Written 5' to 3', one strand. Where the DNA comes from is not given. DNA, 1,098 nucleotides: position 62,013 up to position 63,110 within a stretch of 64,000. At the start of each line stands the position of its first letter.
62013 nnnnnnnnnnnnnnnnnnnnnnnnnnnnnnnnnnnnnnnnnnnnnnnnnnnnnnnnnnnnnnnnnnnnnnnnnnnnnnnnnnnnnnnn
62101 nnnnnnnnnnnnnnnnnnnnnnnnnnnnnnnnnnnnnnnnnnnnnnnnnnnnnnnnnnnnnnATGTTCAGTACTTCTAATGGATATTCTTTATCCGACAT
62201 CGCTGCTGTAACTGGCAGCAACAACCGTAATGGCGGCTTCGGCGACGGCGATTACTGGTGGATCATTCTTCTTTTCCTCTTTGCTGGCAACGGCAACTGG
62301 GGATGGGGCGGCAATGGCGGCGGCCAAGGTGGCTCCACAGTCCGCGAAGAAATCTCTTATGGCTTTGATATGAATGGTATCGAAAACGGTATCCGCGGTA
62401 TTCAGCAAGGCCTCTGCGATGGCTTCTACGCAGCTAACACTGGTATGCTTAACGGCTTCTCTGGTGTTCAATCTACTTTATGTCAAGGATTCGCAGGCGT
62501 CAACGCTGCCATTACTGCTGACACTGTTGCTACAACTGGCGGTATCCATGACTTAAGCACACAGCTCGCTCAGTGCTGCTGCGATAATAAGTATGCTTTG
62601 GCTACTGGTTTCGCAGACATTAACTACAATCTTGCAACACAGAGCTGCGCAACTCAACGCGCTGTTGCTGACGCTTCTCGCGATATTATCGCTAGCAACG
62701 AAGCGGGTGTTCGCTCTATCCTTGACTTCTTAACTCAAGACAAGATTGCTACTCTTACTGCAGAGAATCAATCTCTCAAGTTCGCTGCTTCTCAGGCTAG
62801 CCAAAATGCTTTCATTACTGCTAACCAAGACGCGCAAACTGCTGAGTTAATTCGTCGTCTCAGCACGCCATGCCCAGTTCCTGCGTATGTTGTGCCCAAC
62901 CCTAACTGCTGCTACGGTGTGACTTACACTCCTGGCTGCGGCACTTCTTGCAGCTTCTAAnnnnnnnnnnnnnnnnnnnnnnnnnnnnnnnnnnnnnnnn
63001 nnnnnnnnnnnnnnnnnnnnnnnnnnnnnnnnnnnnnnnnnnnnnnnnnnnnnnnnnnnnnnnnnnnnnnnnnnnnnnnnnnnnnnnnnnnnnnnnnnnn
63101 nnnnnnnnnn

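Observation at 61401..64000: Distal cluster of low-complexity G/Y/Q/W- and Cys-rich proteins after the tail module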

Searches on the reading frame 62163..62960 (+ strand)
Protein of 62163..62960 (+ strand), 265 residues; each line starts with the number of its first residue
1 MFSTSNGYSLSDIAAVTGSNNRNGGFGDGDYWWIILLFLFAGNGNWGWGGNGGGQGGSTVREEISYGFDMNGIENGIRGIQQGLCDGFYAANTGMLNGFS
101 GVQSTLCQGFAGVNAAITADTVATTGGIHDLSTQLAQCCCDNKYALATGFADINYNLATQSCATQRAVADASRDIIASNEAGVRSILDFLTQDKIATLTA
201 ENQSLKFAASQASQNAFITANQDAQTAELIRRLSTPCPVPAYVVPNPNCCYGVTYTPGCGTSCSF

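Call 6: search_protein_families(library=pfam, max_evalue=1, proteins=[window:62163-62957:+])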
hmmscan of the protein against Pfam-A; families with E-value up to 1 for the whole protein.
seq(265 aa): 2 families
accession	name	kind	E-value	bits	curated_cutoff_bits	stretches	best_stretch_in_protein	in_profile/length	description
PF09160.16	FimH_man-bind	-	0.029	14.6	25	1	141-246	4-109/145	FimH, mannose binding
PF04771.18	CAV_VP3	-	0.15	13.1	72.7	1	146-224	15-94/102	Chicken anaemia virus VP-3 protein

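Call 7: search_protein_families(library=phrogs, max_evalue=1, proteins=[window:62163-62957:+])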
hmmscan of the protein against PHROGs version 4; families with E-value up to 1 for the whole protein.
seq(265 aa): 5 families
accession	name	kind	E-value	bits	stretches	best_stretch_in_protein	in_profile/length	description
phrog_16490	-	unknown function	4.4e-52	178.5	1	6-262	5-278/286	-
phrog_9288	-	unknown function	0.0098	16.6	1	43-236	36-225/234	-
phrog_31938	-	unknown function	0.21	13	1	173-212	50-89/110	-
phrog_33701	-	unknown function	0.29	10.7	1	121-205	442-521/591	-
phrog_2908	-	unknown function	0.7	11.4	0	156-209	18-65/112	-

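Call 8: search_protein_families(library=ncbifam, max_evalue=1, proteins=[window:62163-62957:+])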
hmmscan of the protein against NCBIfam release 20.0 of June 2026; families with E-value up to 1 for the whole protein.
seq(265 aa): 0 families

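Call 9: search_dna_similar(collection=phages, mode=protein, query=window:62163-62957:+, max_rows=30)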
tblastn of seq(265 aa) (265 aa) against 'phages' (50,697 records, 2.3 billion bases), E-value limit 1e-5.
Records with a match: 34; places in all: 34; records where one place covers at least 80% of the query: 18.
Best place of each record, by identity: <60% 34.
By first word of the organism name: Bacteriophage 20; Dulem 4; Edwardsiella 4; bajarodcaudo 2; uncultured 2; Butyrivibrio 1; Bacteroides 1.
By host as written in the record: - 23; Edwardsiella ictaluri 4; Varecia variegata 2; Propithecus coquereli 2; Peromyscus fraterculus 1; Butyrivibrio fibrisolvens DSM 3071 1; Bacteroides uniformis MB20-41 1.
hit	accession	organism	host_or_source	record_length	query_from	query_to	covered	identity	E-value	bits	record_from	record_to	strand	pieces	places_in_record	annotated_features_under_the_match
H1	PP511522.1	Dulem virus 35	Varecia variegata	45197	1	260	98%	48.4%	9e-65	224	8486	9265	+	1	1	hypothetical protein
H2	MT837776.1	Bacteriophage sp.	human fecal samples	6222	1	260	98%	47.4%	1e-58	206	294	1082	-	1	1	record has no annotation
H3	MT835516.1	Bacteriophage sp.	human fecal samples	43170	1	257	97%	46.9%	6e-53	189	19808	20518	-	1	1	record has no annotation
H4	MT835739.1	Bacteriophage sp.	human fecal samples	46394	8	264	97%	45.2%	3e-56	199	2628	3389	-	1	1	record has no annotation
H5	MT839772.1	Bacteriophage sp.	human fecal samples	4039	8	264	97%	44.9%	1e-55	197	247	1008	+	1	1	record has no annotation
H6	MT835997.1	Bacteriophage sp.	human fecal samples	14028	11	264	96%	43.6%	3e-55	196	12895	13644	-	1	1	record has no annotation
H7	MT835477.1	Bacteriophage sp.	human fecal samples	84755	1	263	99%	41.9%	5e-51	184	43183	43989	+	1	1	record has no annotation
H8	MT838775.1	Bacteriophage sp.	human fecal samples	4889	8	251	92%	44.8%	1e-53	191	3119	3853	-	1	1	record has no annotation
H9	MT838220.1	Bacteriophage sp.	human fecal samples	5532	1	261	98%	41.3%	2e-49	179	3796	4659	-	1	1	record has no annotation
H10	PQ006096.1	bajarodcaudo virus 5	Peromyscus fraterculus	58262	18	251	88%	41.0%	7e-46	169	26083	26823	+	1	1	hypothetical protein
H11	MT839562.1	Bacteriophage sp.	human fecal samples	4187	60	247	71%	49.2%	4e-49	179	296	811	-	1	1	record has no annotation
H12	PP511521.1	Dulem virus 36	Varecia variegata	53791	6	247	91%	35.5%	4e-25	109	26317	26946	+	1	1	hypothetical protein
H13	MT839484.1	Bacteriophage sp.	human fecal samples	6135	1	260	98%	32.6%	9e-23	102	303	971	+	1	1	record has no annotation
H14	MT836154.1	Bacteriophage sp.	human fecal samples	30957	61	258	75%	41.0%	1e-38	148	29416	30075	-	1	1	record has no annotation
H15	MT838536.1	Bacteriophage sp.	human fecal samples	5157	33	247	81%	35.9%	5e-25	109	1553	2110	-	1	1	record has no annotation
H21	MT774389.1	uncultured phage cr116_1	human feces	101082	13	259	93%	27.1%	1e-6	55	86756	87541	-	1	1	spike protein/glycoprotein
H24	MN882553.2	Butyrivibrio virus Ceridwen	Butyrivibrio fibrisolvens DSM 3071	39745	80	265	70%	31.1%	5e-14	77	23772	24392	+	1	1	hypothetical protein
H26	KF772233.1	Edwardsiella phage eiAU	Edwardsiella ictaluri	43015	76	233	60%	31.7%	5e-6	53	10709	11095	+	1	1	hypothetical protein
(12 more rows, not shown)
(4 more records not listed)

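Call 11: get_annotated_region(hit=H1, flank=8000)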
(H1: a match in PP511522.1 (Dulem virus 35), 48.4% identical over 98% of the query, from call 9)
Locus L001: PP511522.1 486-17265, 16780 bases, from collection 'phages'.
description: Dulem virus 35 isolate Duke_24FS_4, complete genome.
organism: Dulem virus 35 (NCBI taxid 3145753)
taxonomy: Viruses; Duplodnaviria; Heunggongvirae; Uroviricota; Caudoviricetes
host: Varecia variegata; source: feces; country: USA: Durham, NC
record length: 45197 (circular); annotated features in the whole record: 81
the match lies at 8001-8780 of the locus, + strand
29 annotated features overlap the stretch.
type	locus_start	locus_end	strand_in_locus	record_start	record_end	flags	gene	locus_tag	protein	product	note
CDS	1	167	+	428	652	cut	-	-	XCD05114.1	hypothetical protein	-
CDS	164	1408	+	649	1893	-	-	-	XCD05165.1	terminase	-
CDS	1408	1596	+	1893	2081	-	-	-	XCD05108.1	hypothetical protein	-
CDS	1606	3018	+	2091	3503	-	-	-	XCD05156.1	portal protein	-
CDS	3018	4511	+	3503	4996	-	-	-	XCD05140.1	hypothetical protein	-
CDS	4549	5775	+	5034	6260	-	-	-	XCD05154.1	minor capsid protein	-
CDS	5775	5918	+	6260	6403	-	-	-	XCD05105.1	hypothetical protein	-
CDS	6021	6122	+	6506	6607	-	-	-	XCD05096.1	hypothetical protein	-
CDS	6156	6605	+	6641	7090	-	-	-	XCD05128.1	hypothetical protein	-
CDS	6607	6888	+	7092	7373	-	-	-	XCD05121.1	hypothetical protein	-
CDS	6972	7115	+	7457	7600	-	-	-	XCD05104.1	hypothetical protein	-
CDS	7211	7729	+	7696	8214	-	-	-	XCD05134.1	hypothetical protein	-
CDS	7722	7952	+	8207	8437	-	-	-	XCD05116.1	hypothetical protein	-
CDS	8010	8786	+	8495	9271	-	-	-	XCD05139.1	hypothetical protein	-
CDS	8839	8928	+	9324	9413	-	-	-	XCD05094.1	hypothetical protein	-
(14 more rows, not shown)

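Call 12: get_annotated_region(hit=H24, flank=8000)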
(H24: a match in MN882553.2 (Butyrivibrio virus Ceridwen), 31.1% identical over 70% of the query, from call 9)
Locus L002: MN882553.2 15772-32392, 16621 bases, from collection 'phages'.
description: Butyrivibrio virus Ceridwen, complete genome.
organism: Butyrivibrio virus Ceridwen (NCBI taxid 2696359)
taxonomy: Viruses; Duplodnaviria; Heunggongvirae; Uroviricota; Caudoviricetes
host: Butyrivibrio fibrisolvens DSM 3071; source: -; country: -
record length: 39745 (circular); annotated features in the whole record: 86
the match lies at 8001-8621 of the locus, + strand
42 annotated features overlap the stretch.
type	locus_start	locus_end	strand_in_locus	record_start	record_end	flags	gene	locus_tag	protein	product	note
CDS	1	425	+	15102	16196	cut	-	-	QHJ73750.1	hypothetical protein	Hypothetical coding region with unknown function. ORF predicted by GeneMarkS-2, Glimmer3, Phanotate-v1.1.2, ...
CDS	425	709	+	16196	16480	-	-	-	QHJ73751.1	hypothetical protein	Hypothetical coding region with unknown function. ORF predicted by GeneMarkS-2, Glimmer3, Phanotate-v1.1.2, ...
regulatory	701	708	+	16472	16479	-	-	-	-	promoter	promoter predicted by PhagePromoter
CDS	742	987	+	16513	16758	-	-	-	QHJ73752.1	hypothetical protein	Hypothetical coding region with unknown function. ORF predicted by GeneMarkS-2, Glimmer3, Phanotate-v1.1.2, ...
repeat_region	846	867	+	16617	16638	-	-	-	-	-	Score 52: 20/22 (90%25) matches%2C 0 gaps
repeat_region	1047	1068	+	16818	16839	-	-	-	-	-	Score 52: 20/22 (90%25) matches%2C 0 gaps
CDS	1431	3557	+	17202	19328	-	-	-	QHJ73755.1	hypothetical protein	Hypothetical coding region with unknown function. ORF predicted by Phanotate-v1.1.2, Prodigal-v2.6.3.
CDS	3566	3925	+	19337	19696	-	-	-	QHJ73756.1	hypothetical protein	Hypothetical coding region with unknown function. ORF predicted by GeneMarkS-2, Glimmer3, Phanotate-v1.1.2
CDS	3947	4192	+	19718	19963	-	-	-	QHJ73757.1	hypothetical protein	Hypothetical coding region with unknown function. ORF predicted by GeneMarkS-2, Glimmer3, Phanotate-v1.1.2, ...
regulatory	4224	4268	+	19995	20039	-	-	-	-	terminator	Predicted by FindTerm v2.8.1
CDS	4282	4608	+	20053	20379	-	-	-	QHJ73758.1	hypothetical protein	Hypothetical coding region with unknown function. ORF predicted by Phanotate-v1.1.2, Prodigal-v2.6.3. Alternative ORF ...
CDS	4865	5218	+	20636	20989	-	-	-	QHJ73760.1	hypothetical protein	Hypothetical coding region with unknown function. ORF predicted by GeneMarkS-2, Glimmer3, Phanotate-v1.1.2, ...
CDS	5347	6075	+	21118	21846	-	-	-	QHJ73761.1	hypothetical protein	Pfam endo-beta-N-acetylglucosaminidase domain 17-157bp (PF01832.20), putative peptidoglycan binding domain 1 184-239bp ...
regulatory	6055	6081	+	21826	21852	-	-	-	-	promoter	promoter predicted by PhagePromoter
CDS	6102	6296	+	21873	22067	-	-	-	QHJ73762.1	hypothetical protein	Hypothetical coding region with unknown function. ORF predicted by GeneMarkS-2, Glimmer3, Phanotate-v1.1.2, ...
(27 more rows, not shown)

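Call 13: get_annotated_region(hit=H26, flank=8000)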
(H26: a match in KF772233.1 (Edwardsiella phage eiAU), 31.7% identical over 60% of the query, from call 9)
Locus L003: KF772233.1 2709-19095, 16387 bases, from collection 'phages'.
description: Edwardsiella phage eiAU, complete genome.
organism: Edwardsiella phage eiAU (NCBI taxid 945083)
taxonomy: Viruses; Duplodnaviria; Heunggongvirae; Uroviricota; Caudoviricetes; Eiauvirus; Eiauvirus eiAU
host: Edwardsiella ictaluri; source: -; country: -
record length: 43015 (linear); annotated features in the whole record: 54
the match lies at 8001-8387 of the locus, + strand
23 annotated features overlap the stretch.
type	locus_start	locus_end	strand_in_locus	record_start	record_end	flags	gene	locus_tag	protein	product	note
CDS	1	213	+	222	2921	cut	-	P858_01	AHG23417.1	putative bacteriotail tape measure protein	-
CDS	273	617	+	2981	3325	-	-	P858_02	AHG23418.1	minor tail protein M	-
CDS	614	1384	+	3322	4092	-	-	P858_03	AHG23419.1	minor tail protein l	-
CDS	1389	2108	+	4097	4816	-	-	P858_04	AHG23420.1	putative minor tail protein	-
CDS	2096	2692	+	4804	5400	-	-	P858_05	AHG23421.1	putative tail assembly protein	-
CDS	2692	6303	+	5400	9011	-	-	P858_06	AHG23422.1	host specificity protein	-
CDS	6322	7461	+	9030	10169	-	-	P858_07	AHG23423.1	putative tail protein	-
CDS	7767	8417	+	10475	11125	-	-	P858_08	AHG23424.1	hypothetical protein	-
CDS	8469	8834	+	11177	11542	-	-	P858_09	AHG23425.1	hypothetical protein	-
CDS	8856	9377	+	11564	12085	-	-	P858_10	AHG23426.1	hypothetical protein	-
CDS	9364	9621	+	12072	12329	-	-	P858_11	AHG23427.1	hypothetical protein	-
CDS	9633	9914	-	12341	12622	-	-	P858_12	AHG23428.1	hypothetical protein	-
CDS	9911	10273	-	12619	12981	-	-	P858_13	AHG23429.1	hypothetical protein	-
CDS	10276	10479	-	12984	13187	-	-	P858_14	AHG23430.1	hypothetical protein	-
CDS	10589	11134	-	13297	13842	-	-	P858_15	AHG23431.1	N-6-adenine-methyltransferase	-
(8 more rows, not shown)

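Call 14: find_encoding_contigs(protein=window:62163-62960:+, flank=10000, max_places=8)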
Protein window:62163-62960:+ (265 aa): 16 contigs read that carry it; 8 places shown.
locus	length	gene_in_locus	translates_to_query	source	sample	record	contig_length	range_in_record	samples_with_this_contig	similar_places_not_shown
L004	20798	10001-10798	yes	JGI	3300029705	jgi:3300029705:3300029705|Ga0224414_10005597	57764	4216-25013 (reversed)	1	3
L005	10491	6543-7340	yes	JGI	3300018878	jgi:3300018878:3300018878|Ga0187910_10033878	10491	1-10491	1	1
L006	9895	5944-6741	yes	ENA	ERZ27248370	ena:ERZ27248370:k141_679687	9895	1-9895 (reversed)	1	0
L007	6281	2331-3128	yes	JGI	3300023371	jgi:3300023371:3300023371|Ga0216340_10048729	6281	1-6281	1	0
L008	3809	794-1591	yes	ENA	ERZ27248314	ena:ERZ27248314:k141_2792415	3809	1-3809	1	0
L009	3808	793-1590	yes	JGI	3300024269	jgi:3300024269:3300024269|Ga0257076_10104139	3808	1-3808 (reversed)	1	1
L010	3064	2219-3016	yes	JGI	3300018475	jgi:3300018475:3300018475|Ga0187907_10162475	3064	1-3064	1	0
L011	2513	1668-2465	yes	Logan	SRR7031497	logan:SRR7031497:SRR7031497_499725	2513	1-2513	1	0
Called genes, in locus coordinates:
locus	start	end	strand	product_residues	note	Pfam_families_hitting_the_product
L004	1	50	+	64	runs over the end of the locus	-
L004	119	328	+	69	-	-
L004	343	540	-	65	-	-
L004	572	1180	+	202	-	-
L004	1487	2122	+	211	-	-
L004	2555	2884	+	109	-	-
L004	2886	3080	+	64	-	-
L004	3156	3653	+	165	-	-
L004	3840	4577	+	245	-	PF02927:CelD_N (faint)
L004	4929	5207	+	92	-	-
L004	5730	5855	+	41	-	-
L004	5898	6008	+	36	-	-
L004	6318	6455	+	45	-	-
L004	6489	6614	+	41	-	-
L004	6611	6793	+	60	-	-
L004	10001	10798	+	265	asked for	-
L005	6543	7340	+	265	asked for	-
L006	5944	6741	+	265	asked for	-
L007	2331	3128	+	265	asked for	-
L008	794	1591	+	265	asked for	-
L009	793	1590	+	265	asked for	-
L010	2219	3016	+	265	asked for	-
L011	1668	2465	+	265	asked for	-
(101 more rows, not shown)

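Call 23: find_homologous_proteins(query=window:62163-62957:+, max_evalue=0.001)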
Query seq(265 aa) (265 aa): 8000 proteins with E <= 0.001 among 8000 candidates; the best 120 are listed.
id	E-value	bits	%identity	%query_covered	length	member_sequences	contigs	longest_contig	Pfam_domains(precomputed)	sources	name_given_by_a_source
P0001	1.3e-174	597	100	100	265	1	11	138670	-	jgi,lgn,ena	-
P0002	3.0e-172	589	98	100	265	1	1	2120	-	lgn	-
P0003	1.2e-171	587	99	100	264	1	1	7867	-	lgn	-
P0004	6.9e-171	585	98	100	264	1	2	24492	-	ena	-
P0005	6.0e-170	582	97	100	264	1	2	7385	-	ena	-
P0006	1.9e-168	577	95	100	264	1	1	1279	-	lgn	-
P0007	4.8e-168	575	94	100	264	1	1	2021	-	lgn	-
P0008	1.1e-167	574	94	100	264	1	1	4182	-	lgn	-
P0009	9.7e-167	571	93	100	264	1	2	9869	-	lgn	-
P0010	8.7e-165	565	94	100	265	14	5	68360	-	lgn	-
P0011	1.3e-163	561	92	100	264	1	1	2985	-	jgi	jgi:hypothetical protein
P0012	9.9e-163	558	91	100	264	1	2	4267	-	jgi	jgi:hypothetical protein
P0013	2.1e-157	540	91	99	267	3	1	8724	-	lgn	-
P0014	1.2e-155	535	88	100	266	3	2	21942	-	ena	-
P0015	4.1e-152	523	87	98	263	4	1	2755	-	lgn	-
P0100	1.5e-111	390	69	98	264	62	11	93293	-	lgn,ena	-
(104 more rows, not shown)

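Call 31: search_solved_structures(query=A1, max_evalue=10)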
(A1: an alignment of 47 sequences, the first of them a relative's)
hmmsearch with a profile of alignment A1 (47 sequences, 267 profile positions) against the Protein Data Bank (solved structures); distinct sequences matched with E-value up to 10: 1.
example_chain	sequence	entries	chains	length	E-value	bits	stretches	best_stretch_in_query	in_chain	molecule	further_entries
7fia_A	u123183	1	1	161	0.42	13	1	151-231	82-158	AcrIF23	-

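Call 38: predict_structure(alignment_id=A1)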
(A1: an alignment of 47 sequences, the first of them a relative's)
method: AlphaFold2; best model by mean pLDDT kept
length: 265 residues; sequences in the alignment: 47
mean_pLDDT: 52.8   pTM: 0.22
mean pLDDT of the five models: 52.8, 48.7, 48.6, 45.8, 42.4
residues with pLDDT >= 90: 0; 70-90: 54; 50-70: 69; < 50: 142
segments of 3 or more residues with pLDDT < 50: 1-33, 40-92, 94-100, 106-109, 113-117, 123-128, 239-265
pLDDT, mean of each block of 10 residues (from residue 1): 35 38 37 53 37 31 36 47 41 46 48 49 49 56 61 63 65 70 74 74 74 77 74 57 44 43 41
secondary structure, 60 per line:
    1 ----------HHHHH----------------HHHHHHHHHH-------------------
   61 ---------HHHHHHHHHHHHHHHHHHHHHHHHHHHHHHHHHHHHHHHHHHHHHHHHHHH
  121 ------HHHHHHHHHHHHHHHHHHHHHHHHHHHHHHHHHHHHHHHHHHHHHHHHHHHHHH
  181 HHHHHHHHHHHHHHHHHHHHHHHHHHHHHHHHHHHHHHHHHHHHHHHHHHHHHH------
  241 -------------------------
elements in order: H11-15 H32-41 H70-120 H127-234

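Call 73: search_protein_families(library=padloc, max_evalue=1, proteins=[window:62163-62957:+])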
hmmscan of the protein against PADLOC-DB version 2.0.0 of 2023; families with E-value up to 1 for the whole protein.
seq(265 aa): 0 families

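Call 74: find_encoding_contigs(protein=P0100, flank=10000, max_places=3)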
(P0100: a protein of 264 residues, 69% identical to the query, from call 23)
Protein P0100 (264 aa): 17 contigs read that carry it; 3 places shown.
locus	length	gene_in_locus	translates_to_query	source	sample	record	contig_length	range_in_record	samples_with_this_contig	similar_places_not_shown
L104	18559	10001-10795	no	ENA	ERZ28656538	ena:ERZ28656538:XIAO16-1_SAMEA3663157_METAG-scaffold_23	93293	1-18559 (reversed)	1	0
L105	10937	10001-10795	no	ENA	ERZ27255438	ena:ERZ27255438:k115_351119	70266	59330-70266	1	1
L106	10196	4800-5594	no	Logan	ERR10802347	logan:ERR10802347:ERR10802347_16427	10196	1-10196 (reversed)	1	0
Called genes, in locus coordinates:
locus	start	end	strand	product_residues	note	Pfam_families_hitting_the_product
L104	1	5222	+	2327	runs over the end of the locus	PF13306:LRR_5 (weak)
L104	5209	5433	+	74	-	-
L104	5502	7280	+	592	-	-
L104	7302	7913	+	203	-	-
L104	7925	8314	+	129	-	-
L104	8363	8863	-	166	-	-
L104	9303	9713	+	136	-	-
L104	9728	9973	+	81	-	-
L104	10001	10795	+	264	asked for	-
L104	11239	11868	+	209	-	-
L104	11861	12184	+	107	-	-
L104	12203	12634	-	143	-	-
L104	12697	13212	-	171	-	PF02075:RuvC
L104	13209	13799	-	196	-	PF00692:dUTPase (faint)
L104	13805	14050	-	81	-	-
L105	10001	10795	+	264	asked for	-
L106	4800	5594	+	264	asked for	-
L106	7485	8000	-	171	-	PF02075:RuvC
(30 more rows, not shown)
